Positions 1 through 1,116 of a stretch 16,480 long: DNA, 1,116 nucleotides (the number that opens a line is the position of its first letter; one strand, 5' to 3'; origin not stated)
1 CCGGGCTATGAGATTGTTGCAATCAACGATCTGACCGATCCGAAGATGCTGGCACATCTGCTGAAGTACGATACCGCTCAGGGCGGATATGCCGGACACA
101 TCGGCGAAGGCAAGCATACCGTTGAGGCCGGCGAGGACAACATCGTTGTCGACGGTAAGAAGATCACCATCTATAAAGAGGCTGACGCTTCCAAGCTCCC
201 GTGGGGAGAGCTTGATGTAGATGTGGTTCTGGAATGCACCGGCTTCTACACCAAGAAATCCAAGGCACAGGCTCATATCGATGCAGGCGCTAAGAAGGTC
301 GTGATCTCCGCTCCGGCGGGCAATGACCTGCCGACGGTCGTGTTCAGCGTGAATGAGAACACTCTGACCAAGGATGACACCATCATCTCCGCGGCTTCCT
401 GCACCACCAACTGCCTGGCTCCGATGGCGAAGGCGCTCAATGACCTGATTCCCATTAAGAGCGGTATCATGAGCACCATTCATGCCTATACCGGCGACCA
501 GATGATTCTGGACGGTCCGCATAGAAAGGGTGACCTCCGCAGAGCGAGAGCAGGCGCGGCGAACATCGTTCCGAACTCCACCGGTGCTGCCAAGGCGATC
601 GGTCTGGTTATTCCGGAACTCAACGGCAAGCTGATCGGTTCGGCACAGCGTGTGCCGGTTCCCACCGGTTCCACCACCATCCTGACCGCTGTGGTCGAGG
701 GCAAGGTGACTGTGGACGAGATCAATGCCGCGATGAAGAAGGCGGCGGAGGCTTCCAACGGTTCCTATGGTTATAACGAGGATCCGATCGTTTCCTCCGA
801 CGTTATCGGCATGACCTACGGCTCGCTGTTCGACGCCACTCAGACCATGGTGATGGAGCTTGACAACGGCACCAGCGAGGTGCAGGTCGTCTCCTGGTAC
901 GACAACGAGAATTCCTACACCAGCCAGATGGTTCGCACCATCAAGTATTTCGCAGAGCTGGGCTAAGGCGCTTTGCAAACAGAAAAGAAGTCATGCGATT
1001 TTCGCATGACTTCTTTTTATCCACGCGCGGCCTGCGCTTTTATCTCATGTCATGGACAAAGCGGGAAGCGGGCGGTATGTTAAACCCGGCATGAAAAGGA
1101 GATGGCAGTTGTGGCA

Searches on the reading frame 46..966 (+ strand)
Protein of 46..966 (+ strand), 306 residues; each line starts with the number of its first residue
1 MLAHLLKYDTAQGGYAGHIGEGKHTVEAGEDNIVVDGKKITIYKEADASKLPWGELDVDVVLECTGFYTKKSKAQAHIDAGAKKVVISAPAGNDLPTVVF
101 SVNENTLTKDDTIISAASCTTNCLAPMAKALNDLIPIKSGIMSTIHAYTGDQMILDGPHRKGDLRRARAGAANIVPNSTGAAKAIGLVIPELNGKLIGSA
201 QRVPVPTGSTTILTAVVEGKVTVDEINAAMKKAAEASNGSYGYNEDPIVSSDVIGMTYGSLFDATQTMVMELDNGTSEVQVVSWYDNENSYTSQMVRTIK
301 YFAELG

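Call 12: search_protein_families(library=pfam, proteins=[window:46-966:+], max_evalue=0.001)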
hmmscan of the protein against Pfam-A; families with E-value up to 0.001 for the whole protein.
window:46-966:+ (306 aa): 2 families
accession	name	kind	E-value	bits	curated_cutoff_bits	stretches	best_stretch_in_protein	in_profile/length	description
PF02800.25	Gp_dh_C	-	3.2e-56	189.7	24.4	1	124-285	1-158/158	Glyceraldehyde 3-phosphate dehydrogenase, C-terminal domain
PF00044.30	Gp_dh_N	-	1.6e-15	57.6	31.7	1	2-70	39-100/101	Glyceraldehyde 3-phosphate dehydrogenase, NAD binding domain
